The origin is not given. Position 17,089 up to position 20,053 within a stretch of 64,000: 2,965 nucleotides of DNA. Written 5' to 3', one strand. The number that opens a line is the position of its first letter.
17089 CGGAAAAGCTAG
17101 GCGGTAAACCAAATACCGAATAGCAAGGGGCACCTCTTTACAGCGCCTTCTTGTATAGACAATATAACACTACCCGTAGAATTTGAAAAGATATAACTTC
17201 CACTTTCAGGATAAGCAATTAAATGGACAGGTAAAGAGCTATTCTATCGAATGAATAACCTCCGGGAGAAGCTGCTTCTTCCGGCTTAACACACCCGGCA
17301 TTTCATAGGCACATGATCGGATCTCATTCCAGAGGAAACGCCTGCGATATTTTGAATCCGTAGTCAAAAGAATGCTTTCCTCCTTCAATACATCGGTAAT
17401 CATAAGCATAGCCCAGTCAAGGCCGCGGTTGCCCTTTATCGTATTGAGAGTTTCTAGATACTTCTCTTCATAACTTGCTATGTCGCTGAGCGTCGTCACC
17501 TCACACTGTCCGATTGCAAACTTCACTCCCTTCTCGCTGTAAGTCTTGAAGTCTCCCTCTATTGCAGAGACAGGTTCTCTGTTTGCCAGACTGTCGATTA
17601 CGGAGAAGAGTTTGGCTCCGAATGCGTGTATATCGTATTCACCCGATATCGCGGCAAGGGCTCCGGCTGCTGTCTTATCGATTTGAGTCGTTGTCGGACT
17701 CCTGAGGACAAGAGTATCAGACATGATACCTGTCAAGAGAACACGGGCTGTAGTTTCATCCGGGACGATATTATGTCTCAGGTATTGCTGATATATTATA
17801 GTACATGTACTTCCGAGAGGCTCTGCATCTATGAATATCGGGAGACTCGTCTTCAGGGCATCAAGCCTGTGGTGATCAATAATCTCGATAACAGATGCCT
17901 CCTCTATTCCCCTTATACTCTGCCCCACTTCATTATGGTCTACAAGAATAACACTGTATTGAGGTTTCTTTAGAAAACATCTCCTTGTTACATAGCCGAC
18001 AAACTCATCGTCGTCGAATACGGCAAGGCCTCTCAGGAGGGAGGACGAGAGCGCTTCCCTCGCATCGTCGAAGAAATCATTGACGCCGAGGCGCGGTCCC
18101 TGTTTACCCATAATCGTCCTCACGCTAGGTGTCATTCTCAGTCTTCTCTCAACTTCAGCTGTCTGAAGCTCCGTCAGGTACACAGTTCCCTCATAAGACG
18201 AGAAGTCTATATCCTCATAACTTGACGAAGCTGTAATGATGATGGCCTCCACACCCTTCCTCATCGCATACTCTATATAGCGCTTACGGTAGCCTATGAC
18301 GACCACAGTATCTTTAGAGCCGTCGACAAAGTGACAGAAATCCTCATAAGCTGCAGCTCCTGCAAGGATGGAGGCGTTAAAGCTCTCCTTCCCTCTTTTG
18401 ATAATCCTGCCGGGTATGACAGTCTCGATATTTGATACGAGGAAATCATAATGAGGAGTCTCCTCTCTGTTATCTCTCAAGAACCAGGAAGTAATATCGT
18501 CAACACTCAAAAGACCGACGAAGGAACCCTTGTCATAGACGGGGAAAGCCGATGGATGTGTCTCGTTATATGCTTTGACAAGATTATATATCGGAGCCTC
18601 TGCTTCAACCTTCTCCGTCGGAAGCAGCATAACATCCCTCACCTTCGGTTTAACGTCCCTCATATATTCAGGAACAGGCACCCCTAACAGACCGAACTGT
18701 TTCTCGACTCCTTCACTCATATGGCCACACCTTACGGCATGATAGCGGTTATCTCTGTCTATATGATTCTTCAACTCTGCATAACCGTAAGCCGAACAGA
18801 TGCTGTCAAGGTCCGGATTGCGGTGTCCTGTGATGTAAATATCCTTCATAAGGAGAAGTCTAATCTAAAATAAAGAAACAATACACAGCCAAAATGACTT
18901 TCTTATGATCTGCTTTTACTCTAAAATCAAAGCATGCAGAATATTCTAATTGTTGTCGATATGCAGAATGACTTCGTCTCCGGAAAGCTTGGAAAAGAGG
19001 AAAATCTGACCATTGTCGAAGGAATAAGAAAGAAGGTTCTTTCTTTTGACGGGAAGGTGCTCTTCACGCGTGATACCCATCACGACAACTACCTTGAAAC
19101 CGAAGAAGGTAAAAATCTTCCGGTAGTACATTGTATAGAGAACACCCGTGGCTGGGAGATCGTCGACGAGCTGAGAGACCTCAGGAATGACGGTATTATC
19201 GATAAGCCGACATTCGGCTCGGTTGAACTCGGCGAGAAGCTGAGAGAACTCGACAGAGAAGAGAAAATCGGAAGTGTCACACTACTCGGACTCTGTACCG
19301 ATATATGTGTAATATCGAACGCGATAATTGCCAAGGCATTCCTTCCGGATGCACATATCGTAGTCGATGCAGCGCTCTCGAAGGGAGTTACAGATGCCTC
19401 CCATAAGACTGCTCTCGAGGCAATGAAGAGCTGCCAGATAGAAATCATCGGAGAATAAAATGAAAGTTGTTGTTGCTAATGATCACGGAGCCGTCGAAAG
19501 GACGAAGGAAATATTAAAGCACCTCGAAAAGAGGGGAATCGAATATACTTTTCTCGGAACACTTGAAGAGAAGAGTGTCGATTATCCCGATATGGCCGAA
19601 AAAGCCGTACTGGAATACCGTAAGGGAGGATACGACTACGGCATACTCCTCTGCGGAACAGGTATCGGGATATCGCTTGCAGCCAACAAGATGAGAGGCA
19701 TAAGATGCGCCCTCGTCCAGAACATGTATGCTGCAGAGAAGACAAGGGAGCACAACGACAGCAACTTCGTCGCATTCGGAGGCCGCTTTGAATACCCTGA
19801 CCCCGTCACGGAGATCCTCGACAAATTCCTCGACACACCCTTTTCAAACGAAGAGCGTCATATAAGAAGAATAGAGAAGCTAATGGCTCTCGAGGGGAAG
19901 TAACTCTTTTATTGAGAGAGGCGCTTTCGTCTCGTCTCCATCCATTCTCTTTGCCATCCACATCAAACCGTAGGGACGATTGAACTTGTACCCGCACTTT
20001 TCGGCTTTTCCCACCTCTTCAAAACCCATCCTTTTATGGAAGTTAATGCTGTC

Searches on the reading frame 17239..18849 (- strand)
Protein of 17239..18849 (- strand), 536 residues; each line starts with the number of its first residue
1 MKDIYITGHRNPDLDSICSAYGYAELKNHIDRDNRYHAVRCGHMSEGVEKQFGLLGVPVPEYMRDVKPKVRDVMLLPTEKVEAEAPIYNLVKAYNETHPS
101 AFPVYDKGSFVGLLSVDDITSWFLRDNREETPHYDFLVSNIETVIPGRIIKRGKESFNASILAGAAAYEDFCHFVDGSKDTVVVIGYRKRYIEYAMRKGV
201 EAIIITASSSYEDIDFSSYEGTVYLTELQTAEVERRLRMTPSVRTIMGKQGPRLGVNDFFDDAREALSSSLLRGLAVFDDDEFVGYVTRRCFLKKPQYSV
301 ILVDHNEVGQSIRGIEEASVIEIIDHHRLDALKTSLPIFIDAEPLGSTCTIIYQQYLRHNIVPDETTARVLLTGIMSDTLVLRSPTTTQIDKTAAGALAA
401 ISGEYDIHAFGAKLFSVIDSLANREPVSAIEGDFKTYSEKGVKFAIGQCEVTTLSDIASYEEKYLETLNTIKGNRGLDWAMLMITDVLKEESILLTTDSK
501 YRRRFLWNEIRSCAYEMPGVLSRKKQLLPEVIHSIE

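Call 8: search_protein_families(library=pfam, proteins=[window:17239-18849:-], max_evalue=1)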
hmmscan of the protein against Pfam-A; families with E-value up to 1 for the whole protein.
window:17239-18849:- (536 aa): 4 families
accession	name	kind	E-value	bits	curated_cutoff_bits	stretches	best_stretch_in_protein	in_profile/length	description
PF02833.19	DHHA2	-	3.2e-19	70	27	1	413-531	2-123/126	DHHA2 domain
PF01368.27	DHH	-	1.4e-18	67.8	28.1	1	4-375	2-125/125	DHH family, N-terminal domain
PF00571.33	CBS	-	4.6e-09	36.9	24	2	70-123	1-55/57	CBS domain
PF07085.17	DRTGG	-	0.00089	19.5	25.2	1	145-211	6-73/105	DRTGG domain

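Call 13: find_encoding_contigs(protein=window:17239-18849:-, flank=4000)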
Protein window:17239-18849:- (536 aa): no gene with exactly this product is on record in the collection.

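Call 15: find_related_loci(query=window:17239-18849:-, collection=genome_contigs, flank=5000)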
Query window:17239-18849:- (536 aa) in genome_contigs; peptide patterns used: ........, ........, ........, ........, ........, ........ (x = any residue, [..] = any of these).
144 stretches matched a pattern; 34 encode a relative of the query (tblastn E <= 1e-3); 33 distinct loci.
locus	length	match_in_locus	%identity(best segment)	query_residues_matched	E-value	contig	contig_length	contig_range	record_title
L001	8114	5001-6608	83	1-536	0e+0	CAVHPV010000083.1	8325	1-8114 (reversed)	Faecalibacterium sp. CAG:74 isolate H07682-L1_cleanbin_000058 genome assembly, contig: Spades_H07682-L1_contig_6557, who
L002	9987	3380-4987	82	1-536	0e+0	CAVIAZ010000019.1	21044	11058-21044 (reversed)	bacterium isolate H07677-L1_cleanbin_000026 genome assembly, contig: Spades_H07677-L1_contig_1305, whole genome shotgun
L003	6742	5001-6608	82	1-536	0e+0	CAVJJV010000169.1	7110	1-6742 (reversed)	Comamonas kerstersii isolate H07653-L1_cleanbin_000058 genome assembly, contig: Spades_H07653-L1_contig_6571, whole geno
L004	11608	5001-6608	82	1-536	0e+0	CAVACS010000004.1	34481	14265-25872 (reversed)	Anaerovoracaceae bacterium isolate G02607-L1_cleanbin_000027 genome assembly, contig: Spades_G02607-L1_contig_594, whole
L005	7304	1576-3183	82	1-536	0e+0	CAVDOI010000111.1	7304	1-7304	Lachnospiraceae bacterium isolate H07612-L1_cleanbin_000005 genome assembly, contig: Spades_H07612-L1_contig_1388, whole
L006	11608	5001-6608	82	1-536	0e+0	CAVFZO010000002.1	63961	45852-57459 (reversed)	Clostridium sp. AM49-4BH isolate H07615-L1_cleanbin_000046 genome assembly, contig: Spades_H07615-L1_contig_185, whole g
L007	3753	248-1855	80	1-536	0e+0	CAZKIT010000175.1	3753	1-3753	MAG TPA_asm: uncultured Spirochaetaceae bacterium isolate binchicken_co323_183 genome assembly, contig: NODE_28540_lengt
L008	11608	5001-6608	80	1-536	0e+0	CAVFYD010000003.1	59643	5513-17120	Sphaerochaetaceae bacterium isolate H07626-L1_cleanbin_000026 genome assembly, contig: Spades_H07626-L1_contig_196, whol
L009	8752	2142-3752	80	1-536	0e+0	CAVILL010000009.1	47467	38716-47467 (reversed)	Sphaerochaetaceae bacterium isolate H07616-L1_cleanbin_000040 genome assembly, contig: Spades_H07616-L1_contig_397, whol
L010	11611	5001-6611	80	1-536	0e+0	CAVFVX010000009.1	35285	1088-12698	Acutalibacteraceae bacterium isolate H07613-L1_cleanbin_000020 genome assembly, contig: Spades_H07613-L1_contig_392, who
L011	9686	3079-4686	80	1-536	0e+0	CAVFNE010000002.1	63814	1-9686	Muribaculaceae bacterium isolate H07645-L1_cleanbin_000044 genome assembly, contig: Spades_H07645-L1_contig_155, whole g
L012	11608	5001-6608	81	1-536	0e+0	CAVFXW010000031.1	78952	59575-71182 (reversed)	Clostridium sp. CAG:452 isolate H07606-L1_cleanbin_000030 genome assembly, contig: Spades_H07606-L1_contig_140, whole ge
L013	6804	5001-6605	77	1-535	0e+0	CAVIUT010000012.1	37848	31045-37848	Eggerthellaceae bacterium isolate H07677-L1_cleanbin_000041 genome assembly, contig: Spades_H07677-L1_contig_438, whole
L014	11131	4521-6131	77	1-536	0e+0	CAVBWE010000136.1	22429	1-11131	Sphaerochaetaceae bacterium isolate H07602-L1_cleanbin_000048 genome assembly, contig: Spades_H07602-L1_contig_1153, who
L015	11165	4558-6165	71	1-536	0e+0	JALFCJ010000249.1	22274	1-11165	MAG: Spirochaetales bacterium isolate SUG552 k141_10050, whole genome shotgun sequence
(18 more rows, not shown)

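Call 44: find_homologous_proteins(query=window:17239-18849:-, max_evalue=1e-100)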
Query window:17239-18849:- (536 aa): 1035 proteins with E <= 1e-100 among 8000 candidates; the best 120 are listed.
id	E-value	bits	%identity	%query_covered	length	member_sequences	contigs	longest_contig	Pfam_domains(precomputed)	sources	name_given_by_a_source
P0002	0.0e+0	1142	94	100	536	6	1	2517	PF01368.28,PF00571.34,PF02833.20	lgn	-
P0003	0.0e+0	1021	83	100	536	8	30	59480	PF01368.28,PF00571.34,PF02833.20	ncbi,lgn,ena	-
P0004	0.0e+0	1017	82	100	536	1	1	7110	PF01368.28,PF00571.34,PF02833.20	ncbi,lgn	-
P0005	1.0e-295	999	82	100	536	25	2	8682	PF01368.28,PF00571.34,PF02833.20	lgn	-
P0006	7.6e-295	996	81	100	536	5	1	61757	PF01368.28,PF00571.34,PF02833.20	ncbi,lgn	-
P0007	1.3e-293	992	82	100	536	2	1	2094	PF01368.28,PF00571.34,PF02833.20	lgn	-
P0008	4.5e-293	990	81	100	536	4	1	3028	PF01368.28,PF00571.34,PF02833.20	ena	-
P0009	3.3e-291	984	79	100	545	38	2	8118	PF01368.28,PF00571.34,PF02833.20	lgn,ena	-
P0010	3.9e-291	984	80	100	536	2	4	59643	PF01368.28,PF00571.34,PF02833.20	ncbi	-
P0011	4.3e-288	974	80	100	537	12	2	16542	PF01368.28,PF00571.34,PF02833.20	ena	-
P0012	4.1e-281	951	76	100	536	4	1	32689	PF01368.28,PF00571.34,PF02833.20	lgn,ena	-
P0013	2.5e-280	948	77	100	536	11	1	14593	PF01368.28,PF07085.18,PF00571.34,PF02833.20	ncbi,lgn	-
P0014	7.6e-277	937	77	100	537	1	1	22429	PF01368.28,PF00571.34,PF02833.20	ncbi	-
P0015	2.8e-268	908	74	100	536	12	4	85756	PF01368.28,PF00571.34,PF02833.20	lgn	-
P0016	3.3e-262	888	79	92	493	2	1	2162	PF01368.28,PF00571.34,PF02833.20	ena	-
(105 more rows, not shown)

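Call 45: find_encoding_contigs(protein=P0002, flank=3000, max_places=10)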
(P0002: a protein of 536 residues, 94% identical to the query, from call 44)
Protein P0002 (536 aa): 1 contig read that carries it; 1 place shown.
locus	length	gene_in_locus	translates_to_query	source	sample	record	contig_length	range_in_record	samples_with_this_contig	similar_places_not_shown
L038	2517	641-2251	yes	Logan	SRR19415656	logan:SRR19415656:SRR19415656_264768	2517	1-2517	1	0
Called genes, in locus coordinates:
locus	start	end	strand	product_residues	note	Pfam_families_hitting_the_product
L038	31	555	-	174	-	PF00857:Isochorismatase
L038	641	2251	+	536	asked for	PF01368:DHH, PF00571:CBS (faint), PF02833:DHHA2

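Call 46: find_encoding_contigs(protein=P0003, flank=3000, max_places=10)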
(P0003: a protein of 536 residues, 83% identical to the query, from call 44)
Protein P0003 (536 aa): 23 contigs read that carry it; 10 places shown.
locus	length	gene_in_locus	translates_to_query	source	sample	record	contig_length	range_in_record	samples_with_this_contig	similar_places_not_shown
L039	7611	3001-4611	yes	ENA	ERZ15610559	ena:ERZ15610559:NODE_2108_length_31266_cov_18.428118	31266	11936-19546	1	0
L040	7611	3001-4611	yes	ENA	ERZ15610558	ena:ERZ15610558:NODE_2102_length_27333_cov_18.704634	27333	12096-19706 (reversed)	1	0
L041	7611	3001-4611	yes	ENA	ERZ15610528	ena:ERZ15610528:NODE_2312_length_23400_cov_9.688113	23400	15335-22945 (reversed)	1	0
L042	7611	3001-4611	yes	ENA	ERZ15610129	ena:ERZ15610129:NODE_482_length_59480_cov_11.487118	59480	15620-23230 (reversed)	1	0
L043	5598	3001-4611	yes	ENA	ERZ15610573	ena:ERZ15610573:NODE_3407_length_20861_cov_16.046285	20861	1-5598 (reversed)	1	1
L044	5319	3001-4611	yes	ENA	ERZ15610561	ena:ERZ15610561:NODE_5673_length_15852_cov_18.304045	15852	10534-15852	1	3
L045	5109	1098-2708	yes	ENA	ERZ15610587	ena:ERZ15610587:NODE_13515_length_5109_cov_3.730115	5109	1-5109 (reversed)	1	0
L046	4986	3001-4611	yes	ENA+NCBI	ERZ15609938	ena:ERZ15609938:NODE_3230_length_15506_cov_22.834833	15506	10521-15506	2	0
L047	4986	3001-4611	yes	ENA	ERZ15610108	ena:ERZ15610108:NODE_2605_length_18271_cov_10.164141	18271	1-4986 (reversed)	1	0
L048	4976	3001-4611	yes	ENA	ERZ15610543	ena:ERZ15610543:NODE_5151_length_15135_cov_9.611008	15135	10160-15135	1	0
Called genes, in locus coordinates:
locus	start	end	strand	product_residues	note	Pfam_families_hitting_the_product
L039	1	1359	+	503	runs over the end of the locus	PF08666:SAF, PF04295:GD_AH_second, PF20629:GD_AH_C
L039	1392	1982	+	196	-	PF13420:Acetyltransf_4, PF00583:Acetyltransf_1, PF13673:Acetyltransf_10 (faint), PF13508:Acetyltransf_7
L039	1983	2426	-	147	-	PF02502:LacAB_rpiB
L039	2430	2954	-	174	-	PF00857:Isochorismatase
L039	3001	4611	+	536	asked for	PF01368:DHH, PF00571:CBS (weak), PF02833:DHHA2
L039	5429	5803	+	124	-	-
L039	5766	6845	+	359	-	-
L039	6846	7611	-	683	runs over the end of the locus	PF13328:HD_4, PF01966:HD, PF04607:RelA_SpoT, PF02824:TGS, PF28438:RelA_RIS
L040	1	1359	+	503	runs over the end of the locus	PF08666:SAF, PF04295:GD_AH_second, PF20629:GD_AH_C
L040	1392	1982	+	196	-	PF13420:Acetyltransf_4, PF00583:Acetyltransf_1, PF13508:Acetyltransf_7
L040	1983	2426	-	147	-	PF02502:LacAB_rpiB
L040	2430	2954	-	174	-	PF00857:Isochorismatase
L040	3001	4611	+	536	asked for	PF01368:DHH, PF00571:CBS (weak), PF02833:DHHA2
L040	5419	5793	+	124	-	-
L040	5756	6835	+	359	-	-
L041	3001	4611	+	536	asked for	PF01368:DHH, PF00571:CBS (weak), PF02833:DHHA2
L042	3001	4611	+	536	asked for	PF01368:DHH, PF00571:CBS (weak), PF02833:DHHA2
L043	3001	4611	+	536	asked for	PF01368:DHH, PF00571:CBS (weak), PF02833:DHHA2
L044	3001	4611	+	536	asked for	PF01368:DHH, PF00571:CBS (weak), PF02833:DHHA2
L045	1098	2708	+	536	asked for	PF01368:DHH, PF00571:CBS (weak), PF02833:DHHA2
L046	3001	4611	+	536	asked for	PF01368:DHH, PF00571:CBS (weak), PF02833:DHHA2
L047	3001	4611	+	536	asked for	PF01368:DHH, PF00571:CBS (weak), PF02833:DHHA2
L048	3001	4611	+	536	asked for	PF01368:DHH, PF00571:CBS (weak), PF02833:DHHA2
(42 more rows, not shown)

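Call 50: find_encoding_contigs(protein=P0005, flank=3000, max_places=10)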
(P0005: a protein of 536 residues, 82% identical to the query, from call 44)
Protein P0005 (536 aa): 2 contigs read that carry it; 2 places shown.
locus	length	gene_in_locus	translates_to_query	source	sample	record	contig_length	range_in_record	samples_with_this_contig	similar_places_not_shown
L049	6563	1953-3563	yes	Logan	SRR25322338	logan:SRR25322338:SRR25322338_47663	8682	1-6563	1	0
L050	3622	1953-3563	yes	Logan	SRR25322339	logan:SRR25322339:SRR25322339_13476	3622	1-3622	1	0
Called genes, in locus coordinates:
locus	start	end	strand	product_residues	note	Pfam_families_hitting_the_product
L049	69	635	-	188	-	PF13302:Acetyltransf_3, PF00583:Acetyltransf_1 (faint)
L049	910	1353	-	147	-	PF02502:LacAB_rpiB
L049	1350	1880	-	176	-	PF00857:Isochorismatase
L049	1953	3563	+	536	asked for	PF01368:DHH, PF00571:CBS (faint), PF02833:DHHA2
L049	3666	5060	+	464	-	PF13173:AAA_14, PF13635:DUF4143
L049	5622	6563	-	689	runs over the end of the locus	PF01966:HD, PF13328:HD_4, PF04607:RelA_SpoT, PF02824:TGS, PF28438:RelA_RIS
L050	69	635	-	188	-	PF13302:Acetyltransf_3, PF00583:Acetyltransf_1 (faint)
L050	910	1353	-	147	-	PF02502:LacAB_rpiB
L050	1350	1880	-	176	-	PF00857:Isochorismatase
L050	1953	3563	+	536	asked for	PF01368:DHH, PF00571:CBS (faint), PF02833:DHHA2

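Call 51: find_encoding_contigs(protein=P0009, flank=3000, max_places=10)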
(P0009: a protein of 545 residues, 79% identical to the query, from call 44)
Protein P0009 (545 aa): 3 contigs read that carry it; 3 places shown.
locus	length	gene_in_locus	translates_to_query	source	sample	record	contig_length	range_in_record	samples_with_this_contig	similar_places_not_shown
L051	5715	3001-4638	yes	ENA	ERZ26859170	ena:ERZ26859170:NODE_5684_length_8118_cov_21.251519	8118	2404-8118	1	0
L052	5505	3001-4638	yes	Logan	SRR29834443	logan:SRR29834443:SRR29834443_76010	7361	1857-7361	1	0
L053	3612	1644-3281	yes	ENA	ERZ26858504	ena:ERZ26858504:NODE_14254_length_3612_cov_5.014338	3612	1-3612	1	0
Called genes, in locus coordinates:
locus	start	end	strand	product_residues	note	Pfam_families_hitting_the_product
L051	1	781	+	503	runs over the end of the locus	PF08666:SAF (weak), PF04295:GD_AH_second, PF20629:GD_AH_C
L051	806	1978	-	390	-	PF07221:GlcNAc_2-epim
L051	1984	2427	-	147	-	PF02502:LacAB_rpiB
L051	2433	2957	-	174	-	PF00857:Isochorismatase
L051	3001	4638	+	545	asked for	PF01368:DHH, PF00571:CBS (weak), PF02833:DHHA2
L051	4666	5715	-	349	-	?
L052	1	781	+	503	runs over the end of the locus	PF08666:SAF (weak), PF04295:GD_AH_second, PF20629:GD_AH_C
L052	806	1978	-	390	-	PF07221:GlcNAc_2-epim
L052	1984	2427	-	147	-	PF02502:LacAB_rpiB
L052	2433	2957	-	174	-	PF00857:Isochorismatase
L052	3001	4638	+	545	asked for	PF01368:DHH, PF00571:CBS (weak), PF02833:DHHA2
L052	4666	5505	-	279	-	?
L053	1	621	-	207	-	?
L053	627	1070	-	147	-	PF02502:LacAB_rpiB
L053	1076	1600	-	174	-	PF00857:Isochorismatase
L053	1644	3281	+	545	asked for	PF01368:DHH, PF00571:CBS (weak), PF02833:DHHA2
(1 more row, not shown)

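Call 56: search_protein_families(library=ncbifam, proteins=[L002:5527-5901:+, L002:5852-6943:+], max_evalue=1)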
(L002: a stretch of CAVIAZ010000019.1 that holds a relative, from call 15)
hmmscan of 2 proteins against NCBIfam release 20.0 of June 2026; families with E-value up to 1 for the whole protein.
L002:5527-5901:+ (124 aa): 2 families
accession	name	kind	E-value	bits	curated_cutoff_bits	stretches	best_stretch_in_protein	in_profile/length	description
TIGR02116.1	toxin_Txe_YoeB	equivalog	0.0077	16.4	51.8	1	37-86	17-64/80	Txe/YoeB family addiction module toxin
TIGR02385.1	RelE_StbE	subfamily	0.024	15.1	27.9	1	36-85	13-67/88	type II toxin-antitoxin system mRNA interferase toxin, RelE/StbE family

L002:5852-6943:+ (363 aa): 9 families
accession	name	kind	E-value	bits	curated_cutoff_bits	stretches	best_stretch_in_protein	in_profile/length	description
TIGR02607.1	antidote_HigA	equivalog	1.4e-17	63.3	47.7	1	20-92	5-78/81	HigA family addiction module antitoxin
NF006015.0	PRK08154.1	subfamily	0.00066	18.9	204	1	17-91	26-100/314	anaerobic benzoate catabolism transcriptional regulator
NF007238.0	PRK09672.1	equivalog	0.0032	16.7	274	1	268-310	167-206/309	phage exclusion protein Lit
NF038139.1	Reg_Aceta_RamB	equivalog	0.007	15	700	1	23-82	4-63/465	acetate metabolism transcriptional regulator RamB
NF052239.1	antitox_spr1629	equivalog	0.0071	15.5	335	1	266-314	208-256/377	spr1629 family repressor/antitoxin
NF007408.0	PRK09943.1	equivalog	0.074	12.6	211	1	20-70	6-56/185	HTH-type transcriptional regulator PuuR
NF003162.0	PRK04140.1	equivalog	0.083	11.9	263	1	22-108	127-214/317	transcriptional regulator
TIGR04549.1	LP_HExxH_w_tonB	subfamily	0.084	12.1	75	1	259-295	130-165/261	substrate import-associated zinc metallohydrolase lipoprotein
TIGR00270.2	TIGR00270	equivalog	0.12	12.2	110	1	28-76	82-130/159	multiprotein bridging factor aMBF1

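Call 57: search_protein_families(library=pfam, proteins=[L002:5527-5901:+, L002:5852-6943:+], max_evalue=1)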
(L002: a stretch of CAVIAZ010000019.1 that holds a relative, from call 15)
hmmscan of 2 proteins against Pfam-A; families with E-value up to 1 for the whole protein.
L002:5527-5901:+ (124 aa): 3 families
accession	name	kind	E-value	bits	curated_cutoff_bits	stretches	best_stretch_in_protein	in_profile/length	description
PF05015.19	HigB-like_toxin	-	0.00065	20.6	27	1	28-86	18-76/91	RelE-like toxin of type II toxin-antitoxin system HigB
PF06769.20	YoeB_toxin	-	0.0034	17.8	27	1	58-86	36-64/80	YoeB-like toxin of bacterial type II toxin-antitoxin system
PF24657.1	DUF7646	-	0.17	12.3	27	1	16-51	21-56/85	Domain of unknown function (DUF7646)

L002:5852-6943:+ (363 aa): 7 families
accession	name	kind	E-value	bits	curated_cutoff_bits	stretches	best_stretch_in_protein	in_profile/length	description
PF01381.28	HTH_3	-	0.00039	20.8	23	1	26-78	1-53/55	Helix-turn-helix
PF06114.19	Peptidase_M78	-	0.0011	19.1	22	1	267-310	43-88/123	IrrE N-terminal-like domain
PF15943.11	YdaS_toxin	-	0.0088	16.3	30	1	36-72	10-46/65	Bacterial toxin YdaS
PF13560.12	HTH_31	-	0.024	15.4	27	1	23-74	3-55/64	Helix-turn-helix domain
PF13443.12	HTH_26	-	0.032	14.9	22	1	26-56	2-32/63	Cro/C1-type HTH DNA-binding domain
PF12844.13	HTH_19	-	0.047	14.1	30.2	1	23-52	1-30/64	Helix-turn-helix domain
PF14247.12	DUF4344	-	0.12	12.5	29.6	1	258-332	85-148/220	Putative metallopeptidase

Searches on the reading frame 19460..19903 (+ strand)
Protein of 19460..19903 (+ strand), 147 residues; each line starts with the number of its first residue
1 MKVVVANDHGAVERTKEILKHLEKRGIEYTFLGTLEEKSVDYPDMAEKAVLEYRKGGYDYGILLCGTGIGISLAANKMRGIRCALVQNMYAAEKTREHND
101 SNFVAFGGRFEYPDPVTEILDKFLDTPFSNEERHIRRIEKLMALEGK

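Call 37: find_encoding_contigs(protein=window:19460-19903:+, flank=6000, max_places=10)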
Protein window:19460-19903:+ (147 aa): 2 contigs read that carry it; 2 places shown.
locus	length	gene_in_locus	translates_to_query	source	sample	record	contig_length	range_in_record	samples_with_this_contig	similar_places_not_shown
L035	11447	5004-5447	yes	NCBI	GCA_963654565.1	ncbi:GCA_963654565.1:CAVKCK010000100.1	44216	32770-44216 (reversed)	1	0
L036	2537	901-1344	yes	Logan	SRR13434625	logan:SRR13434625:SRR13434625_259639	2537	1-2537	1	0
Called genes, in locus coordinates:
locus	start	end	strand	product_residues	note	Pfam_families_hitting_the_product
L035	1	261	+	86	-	?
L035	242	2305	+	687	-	PF01966:HD, PF13328:HD_4, PF04607:RelA_SpoT, PF02824:TGS, PF28438:RelA_RIS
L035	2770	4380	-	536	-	PF01368:DHH, PF00571:CBS (faint), PF02833:DHHA2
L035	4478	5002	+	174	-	PF00857:Isochorismatase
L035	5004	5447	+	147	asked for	PF02502:LacAB_rpiB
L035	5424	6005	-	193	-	PF13420:Acetyltransf_4, PF00583:Acetyltransf_1, PF13673:Acetyltransf_10 (weak), PF13508:Acetyltransf_7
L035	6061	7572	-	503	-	PF08666:SAF, PF04295:GD_AH_second, PF20629:GD_AH_C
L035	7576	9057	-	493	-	PF01232:Mannitol_dh, PF08125:Mannitol_dh_C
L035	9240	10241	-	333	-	PF14057:GGGtGRT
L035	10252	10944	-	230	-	-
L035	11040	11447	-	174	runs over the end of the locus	-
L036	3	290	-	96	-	?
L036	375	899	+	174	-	PF00857:Isochorismatase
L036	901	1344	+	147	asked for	PF02502:LacAB_rpiB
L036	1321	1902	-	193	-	PF13420:Acetyltransf_4, PF00583:Acetyltransf_1, PF13673:Acetyltransf_10 (weak), PF13508:Acetyltransf_7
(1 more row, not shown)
